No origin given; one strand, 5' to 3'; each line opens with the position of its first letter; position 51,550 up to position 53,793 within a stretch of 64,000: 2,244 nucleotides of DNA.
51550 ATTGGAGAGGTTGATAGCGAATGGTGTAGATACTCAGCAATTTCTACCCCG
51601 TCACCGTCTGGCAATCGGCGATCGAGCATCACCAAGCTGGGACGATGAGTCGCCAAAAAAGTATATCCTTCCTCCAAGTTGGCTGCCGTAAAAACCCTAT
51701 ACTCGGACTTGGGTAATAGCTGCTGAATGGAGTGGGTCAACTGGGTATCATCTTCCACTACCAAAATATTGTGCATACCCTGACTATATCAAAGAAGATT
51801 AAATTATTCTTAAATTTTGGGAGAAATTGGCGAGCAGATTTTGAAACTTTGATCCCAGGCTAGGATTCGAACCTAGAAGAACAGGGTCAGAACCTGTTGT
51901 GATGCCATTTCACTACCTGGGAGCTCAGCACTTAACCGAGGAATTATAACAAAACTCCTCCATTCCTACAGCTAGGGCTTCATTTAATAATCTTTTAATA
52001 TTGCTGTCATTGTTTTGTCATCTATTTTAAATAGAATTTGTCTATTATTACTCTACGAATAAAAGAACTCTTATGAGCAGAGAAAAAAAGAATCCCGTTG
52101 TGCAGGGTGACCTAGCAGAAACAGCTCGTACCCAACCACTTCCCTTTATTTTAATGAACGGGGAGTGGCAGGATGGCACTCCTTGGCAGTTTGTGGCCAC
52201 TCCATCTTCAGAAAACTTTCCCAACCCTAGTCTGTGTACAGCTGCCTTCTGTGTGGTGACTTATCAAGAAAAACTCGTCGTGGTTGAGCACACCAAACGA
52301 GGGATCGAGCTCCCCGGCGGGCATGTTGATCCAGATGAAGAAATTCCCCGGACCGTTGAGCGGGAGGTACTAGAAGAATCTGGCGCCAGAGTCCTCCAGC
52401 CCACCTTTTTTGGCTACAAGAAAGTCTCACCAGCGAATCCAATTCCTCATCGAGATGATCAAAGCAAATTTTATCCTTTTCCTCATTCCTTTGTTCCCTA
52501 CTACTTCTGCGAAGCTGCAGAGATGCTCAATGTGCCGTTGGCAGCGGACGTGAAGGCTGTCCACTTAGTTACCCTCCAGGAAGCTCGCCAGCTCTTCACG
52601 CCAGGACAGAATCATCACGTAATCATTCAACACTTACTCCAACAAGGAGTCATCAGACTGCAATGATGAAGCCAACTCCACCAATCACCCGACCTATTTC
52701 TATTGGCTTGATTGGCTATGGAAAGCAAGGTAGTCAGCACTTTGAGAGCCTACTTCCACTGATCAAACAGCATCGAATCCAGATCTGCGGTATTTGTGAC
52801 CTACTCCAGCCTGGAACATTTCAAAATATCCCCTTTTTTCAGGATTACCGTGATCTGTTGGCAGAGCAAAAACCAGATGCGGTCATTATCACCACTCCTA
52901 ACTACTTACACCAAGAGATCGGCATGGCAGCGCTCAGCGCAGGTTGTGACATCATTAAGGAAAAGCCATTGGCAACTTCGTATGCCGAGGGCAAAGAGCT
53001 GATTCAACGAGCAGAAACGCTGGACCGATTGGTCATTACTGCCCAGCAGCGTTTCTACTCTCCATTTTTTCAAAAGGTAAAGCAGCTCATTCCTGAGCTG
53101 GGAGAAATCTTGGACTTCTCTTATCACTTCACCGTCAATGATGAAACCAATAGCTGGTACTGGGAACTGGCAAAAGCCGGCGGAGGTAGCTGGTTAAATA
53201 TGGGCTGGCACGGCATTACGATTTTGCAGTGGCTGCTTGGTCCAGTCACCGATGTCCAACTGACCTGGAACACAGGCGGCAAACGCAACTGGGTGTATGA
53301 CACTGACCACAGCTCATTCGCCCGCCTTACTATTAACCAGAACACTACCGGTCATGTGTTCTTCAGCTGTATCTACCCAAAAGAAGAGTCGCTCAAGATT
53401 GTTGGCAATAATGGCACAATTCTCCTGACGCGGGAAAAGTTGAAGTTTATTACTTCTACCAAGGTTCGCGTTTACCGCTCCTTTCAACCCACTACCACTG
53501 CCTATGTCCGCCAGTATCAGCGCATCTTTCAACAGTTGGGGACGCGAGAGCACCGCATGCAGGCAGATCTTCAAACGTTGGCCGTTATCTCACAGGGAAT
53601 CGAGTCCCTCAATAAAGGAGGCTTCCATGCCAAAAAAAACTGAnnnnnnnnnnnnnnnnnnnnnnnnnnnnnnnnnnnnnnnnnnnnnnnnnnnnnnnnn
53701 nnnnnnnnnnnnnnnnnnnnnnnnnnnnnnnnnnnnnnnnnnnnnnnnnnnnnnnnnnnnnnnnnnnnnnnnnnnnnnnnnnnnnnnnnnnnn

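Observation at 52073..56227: Operon for an N-formylated (or otherwise N-acylated) amino sugar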

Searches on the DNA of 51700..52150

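Call 44: search_rna_families(source=window, start=51700, end=52150, threshold=evalue, max_evalue=5)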
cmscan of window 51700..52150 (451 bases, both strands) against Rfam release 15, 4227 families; matches with E-value up to 5: 1.
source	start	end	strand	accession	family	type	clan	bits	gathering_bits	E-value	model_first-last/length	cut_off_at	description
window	51852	51922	-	RF00005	tRNA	Gene; tRNA;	CL00001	60.5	29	9.4e-13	1-71/71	no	tRNA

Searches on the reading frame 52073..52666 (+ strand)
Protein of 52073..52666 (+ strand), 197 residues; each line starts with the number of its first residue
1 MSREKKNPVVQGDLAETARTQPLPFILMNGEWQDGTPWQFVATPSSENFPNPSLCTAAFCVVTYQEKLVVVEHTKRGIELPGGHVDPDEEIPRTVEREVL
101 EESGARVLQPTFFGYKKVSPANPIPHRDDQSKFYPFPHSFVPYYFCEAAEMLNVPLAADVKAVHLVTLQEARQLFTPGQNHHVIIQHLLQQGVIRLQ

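Call 5: search_protein_families(library=pfam, proteins=[window:52073-52666:+], max_evalue=0.01)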
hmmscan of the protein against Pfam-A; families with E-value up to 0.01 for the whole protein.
window:52073-52666:+ (197 aa): 1 family
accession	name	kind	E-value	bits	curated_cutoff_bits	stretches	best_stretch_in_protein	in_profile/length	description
PF00293.34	NUDIX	-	3.2e-13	50.3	21.1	1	57-176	4-122/134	NUDIX domain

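Call 6: search_protein_families(library=ncbifam, proteins=[window:52073-52666:+], max_evalue=0.01)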
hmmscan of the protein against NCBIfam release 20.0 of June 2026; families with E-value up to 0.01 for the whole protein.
window:52073-52666:+ (197 aa): 5 families
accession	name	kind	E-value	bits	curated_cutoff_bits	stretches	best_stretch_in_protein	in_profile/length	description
TIGR02705.1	nudix_YtkD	equivalog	1.5e-12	47.4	154.4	1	58-120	27-89/156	RNA deprotection pyrophosphohydrolase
NF008044.0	PRK10776.1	equivalog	0.0012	18.7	148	1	73-117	28-72/130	8-oxo-dGTP diphosphatase MutT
NF003791.0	PRK05379.2-3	equivalog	0.0028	16.9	409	1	52-114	200-265/340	bifunctional nicotinamide-nucleotide adenylyltransferase/Nudix hydroxylase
NF006530.0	PRK08999.1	equivalog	0.0044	16.1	245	1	79-109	36-66/315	Nudix family hydrolase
TIGR00586.1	mutt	equivalog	0.0074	16.3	97.9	0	73-109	29-65/129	8-oxo-dGTP diphosphatase MutT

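Call 12: search_solved_structures(query=window:52073-52666:+, max_evalue=0.1)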
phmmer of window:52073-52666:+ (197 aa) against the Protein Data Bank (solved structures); distinct sequences matched with E-value up to 0.1: 15.
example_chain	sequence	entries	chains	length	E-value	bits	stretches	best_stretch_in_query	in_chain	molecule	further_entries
4jzu_A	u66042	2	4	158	1.8e-06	31.3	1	60-118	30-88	RNA PYROPHOSPHOHYDROLASE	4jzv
4jzs_A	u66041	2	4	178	1.5e-05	28.2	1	60-118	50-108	dGTP pyrophosphohydrolase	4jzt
2b0v_A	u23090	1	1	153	0.00072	22.7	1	59-114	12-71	NUDIX hydrolase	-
2b06_A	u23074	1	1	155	0.00089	22.4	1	76-117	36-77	MutT/nudix family protein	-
1jrk_A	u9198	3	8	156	0.0019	21.3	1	63-118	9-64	Nudix homolog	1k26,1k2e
3fk9_A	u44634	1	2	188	0.0028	20.8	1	56-114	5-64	Mutator MutT protein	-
3dku_A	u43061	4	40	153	0.0045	20.1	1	58-113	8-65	Putative phosphohydrolase | Phosphatase nudJ | Putative Nudix hydrolase ymfB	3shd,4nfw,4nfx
2azw_A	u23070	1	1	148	0.012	18.7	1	57-181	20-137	MutT/nudix family protein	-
3grn_A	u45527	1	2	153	0.015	18.4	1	79-109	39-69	MutT related protein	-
3exq_A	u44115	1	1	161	0.018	18.2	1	74-114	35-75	NUDIX family hydrolase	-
5iw4_A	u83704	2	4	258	0.036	17.2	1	34-109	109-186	NADH pyrophosphatase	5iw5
3gg6_A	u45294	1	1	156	0.039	17.1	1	54-116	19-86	Nucleoside diphosphate-linked moiety X motif 18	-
1vk6_A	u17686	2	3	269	0.04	17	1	34-109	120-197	NADH pyrophosphatase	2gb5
3o8s_A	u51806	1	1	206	0.042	17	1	48-108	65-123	ADP-ribose pyrophosphatase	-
5isy_A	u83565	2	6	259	0.096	15.8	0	34-109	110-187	NADH pyrophosphatase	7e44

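Call 67: search_protein_families(library=padloc, proteins=[window:52073-52666:+], max_evalue=0.01)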
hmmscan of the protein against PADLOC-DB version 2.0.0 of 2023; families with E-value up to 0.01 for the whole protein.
window:52073-52666:+ (197 aa): 1 family
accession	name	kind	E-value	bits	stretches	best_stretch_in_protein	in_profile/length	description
PDLC04899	PDC-S07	-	0.00049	17.8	1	73-110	30-67/135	-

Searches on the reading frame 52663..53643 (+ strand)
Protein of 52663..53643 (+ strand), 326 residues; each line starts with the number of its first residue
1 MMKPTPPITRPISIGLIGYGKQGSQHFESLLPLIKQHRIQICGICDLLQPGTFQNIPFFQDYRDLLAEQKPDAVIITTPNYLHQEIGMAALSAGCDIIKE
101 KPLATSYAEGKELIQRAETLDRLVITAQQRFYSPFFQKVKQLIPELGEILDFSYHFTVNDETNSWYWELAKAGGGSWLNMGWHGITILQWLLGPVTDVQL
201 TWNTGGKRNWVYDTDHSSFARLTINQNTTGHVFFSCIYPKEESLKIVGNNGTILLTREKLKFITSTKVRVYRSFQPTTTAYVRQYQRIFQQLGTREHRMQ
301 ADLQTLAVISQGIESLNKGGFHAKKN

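Call 5: search_protein_families(library=pfam, proteins=[window:52663-53643:+], max_evalue=0.01)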
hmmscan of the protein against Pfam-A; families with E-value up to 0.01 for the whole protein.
window:52663-53643:+ (326 aa): 3 families
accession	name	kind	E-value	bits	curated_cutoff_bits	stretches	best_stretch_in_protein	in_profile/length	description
PF01408.29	GFO_IDH_MocA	-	1.3e-21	77.9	24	1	12-125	1-117/120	Oxidoreductase family, NAD-binding Rossmann fold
PF22725.1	GFO_IDH_MocA_C3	-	1.9e-15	57.4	27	1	136-253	1-123/124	GFO/IDH/MocA C-terminal domain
PF02894.22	GFO_IDH_MocA_C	-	5.9e-07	29.9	22.9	1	141-256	2-130/218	Oxidoreductase family, C-terminal alpha/beta domain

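Call 6: search_protein_families(library=ncbifam, proteins=[window:52663-53643:+], max_evalue=0.01)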
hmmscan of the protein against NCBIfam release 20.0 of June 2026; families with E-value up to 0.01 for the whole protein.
window:52663-53643:+ (326 aa): 9 families
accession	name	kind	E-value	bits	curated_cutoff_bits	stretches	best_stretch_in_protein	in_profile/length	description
TIGR04380.1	myo_inos_iolG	equivalog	2.2e-19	69.5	355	1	12-264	2-261/330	inositol 2-dehydrogenase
NF040723.1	UDP-GlcNAcDh_Arch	equivalog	6.4e-19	68.6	450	1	13-255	2-237/302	UDP-N-acetylglucosamine 3-dehydrogenase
NF052479.1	LevoglcsnDh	equivalog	2.3e-16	59.5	650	1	59-204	62-214/386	levoglucosan dehydrogenase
NF008607.0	PRK11579.1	subfamily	4.7e-14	52.1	330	1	12-193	5-190/346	oxidoreductase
NF041392.1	XylDh_Gfo6_Halo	equivalog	4.9e-11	42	350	1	60-277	72-294/350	D-xylose 1-dehydrogenase Gfo6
NF007574.0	PRK10206.1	equivalog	2.6e-10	39.9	352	1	49-163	44-160/345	oxidoreductase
NF052679.1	InsChiInosDhIolG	equivalog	2.1e-09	36.9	540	1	14-256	5-251/343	bifunctional inositol 2-dehydrogenase/D-chiro-inositol 1-dehydrogenase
NF058563.1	BT_2159_fam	equivalog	7.1e-07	28.6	650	1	12-229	1-222/350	disaccharide 3-dehydrogenase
NF058561.1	BT_2158_fam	equivalog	9.5e-07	27.7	750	1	35-119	56-145/487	glycoside 3-dehydrogenase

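Call 9: search_solved_structures(query=window:52663-53643:+, max_evalue=0.001)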
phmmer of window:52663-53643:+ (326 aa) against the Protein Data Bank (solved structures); distinct sequences matched with E-value up to 0.001: 75 (the best 60 are shown).
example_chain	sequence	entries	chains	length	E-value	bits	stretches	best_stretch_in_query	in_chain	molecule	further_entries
3q2i_A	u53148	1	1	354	2.1e-18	69.8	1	5-253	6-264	dehydrogenase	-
3q2k_A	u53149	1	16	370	6.2e-18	68.2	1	5-255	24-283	oxidoreductase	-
4gqa_A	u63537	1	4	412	2.1e-16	63.2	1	58-207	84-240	NAD binding Oxidoreductase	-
6jw6_A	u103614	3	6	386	5.4e-16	61.8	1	9-194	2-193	Dehydrogenase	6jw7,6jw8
8tdi_L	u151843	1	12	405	1.1e-15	60.8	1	52-239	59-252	P2B11 Glucuronide-3-dehydrogenase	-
3evn_A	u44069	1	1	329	2.4e-14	56.4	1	59-205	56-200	Oxidoreductase, Gfo/Idh/MocA family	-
5ya8_A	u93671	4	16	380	4.6e-14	55.5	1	60-199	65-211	Scyllo-inositol dehydrogenase with L-glucose dehydrogenase activity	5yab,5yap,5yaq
6ktj_A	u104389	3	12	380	6.3e-14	55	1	60-199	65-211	Scyllo-inositol dehydrogenase with L-glucose dehydrogenase activity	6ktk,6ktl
3e18_A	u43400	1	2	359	6.6e-14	55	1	14-192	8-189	oxidoreductase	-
9m3d_B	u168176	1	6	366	8.1e-14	54.7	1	13-193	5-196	DgpA1 from W974-1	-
3kux_A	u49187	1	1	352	1.2e-13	54.2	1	11-193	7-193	Putative oxidoreductase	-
1evj_A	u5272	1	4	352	1.4e-13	54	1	59-194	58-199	GLUCOSE-FRUCTOSE OXIDOREDUCTASE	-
3e9m_A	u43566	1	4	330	1.5e-13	53.8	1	59-257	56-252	Oxidoreductase, Gfo/Idh/MocA family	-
1ofg_A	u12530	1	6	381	1.5e-13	53.8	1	59-194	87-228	GLUCOSE-FRUCTOSE OXIDOREDUCTASE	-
1ryd_A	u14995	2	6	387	1.6e-13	53.7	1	59-194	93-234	glucose-fructose oxidoreductase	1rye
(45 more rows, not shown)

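Call 67: search_protein_families(library=padloc, proteins=[window:52663-53643:+], max_evalue=0.01)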
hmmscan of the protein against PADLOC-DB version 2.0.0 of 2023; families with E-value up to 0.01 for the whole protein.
window:52663-53643:+ (326 aa): 0 families

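Call 93: search_solved_structures(query=window:52663-53643:+, max_evalue=1e-15, show_alignments=3)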
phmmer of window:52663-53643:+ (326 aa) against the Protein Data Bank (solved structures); distinct sequences matched with E-value up to 1e-15: 4.
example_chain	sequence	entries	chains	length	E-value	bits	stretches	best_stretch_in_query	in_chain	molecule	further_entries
3q2i_A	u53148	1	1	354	2.1e-18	69.8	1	5-253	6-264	dehydrogenase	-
3q2k_A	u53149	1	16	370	6.2e-18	68.2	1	5-255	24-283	oxidoreductase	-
4gqa_A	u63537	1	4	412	2.1e-16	63.2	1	58-207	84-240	NAD binding Oxidoreductase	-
6jw6_A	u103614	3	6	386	5.4e-16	61.8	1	9-194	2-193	Dehydrogenase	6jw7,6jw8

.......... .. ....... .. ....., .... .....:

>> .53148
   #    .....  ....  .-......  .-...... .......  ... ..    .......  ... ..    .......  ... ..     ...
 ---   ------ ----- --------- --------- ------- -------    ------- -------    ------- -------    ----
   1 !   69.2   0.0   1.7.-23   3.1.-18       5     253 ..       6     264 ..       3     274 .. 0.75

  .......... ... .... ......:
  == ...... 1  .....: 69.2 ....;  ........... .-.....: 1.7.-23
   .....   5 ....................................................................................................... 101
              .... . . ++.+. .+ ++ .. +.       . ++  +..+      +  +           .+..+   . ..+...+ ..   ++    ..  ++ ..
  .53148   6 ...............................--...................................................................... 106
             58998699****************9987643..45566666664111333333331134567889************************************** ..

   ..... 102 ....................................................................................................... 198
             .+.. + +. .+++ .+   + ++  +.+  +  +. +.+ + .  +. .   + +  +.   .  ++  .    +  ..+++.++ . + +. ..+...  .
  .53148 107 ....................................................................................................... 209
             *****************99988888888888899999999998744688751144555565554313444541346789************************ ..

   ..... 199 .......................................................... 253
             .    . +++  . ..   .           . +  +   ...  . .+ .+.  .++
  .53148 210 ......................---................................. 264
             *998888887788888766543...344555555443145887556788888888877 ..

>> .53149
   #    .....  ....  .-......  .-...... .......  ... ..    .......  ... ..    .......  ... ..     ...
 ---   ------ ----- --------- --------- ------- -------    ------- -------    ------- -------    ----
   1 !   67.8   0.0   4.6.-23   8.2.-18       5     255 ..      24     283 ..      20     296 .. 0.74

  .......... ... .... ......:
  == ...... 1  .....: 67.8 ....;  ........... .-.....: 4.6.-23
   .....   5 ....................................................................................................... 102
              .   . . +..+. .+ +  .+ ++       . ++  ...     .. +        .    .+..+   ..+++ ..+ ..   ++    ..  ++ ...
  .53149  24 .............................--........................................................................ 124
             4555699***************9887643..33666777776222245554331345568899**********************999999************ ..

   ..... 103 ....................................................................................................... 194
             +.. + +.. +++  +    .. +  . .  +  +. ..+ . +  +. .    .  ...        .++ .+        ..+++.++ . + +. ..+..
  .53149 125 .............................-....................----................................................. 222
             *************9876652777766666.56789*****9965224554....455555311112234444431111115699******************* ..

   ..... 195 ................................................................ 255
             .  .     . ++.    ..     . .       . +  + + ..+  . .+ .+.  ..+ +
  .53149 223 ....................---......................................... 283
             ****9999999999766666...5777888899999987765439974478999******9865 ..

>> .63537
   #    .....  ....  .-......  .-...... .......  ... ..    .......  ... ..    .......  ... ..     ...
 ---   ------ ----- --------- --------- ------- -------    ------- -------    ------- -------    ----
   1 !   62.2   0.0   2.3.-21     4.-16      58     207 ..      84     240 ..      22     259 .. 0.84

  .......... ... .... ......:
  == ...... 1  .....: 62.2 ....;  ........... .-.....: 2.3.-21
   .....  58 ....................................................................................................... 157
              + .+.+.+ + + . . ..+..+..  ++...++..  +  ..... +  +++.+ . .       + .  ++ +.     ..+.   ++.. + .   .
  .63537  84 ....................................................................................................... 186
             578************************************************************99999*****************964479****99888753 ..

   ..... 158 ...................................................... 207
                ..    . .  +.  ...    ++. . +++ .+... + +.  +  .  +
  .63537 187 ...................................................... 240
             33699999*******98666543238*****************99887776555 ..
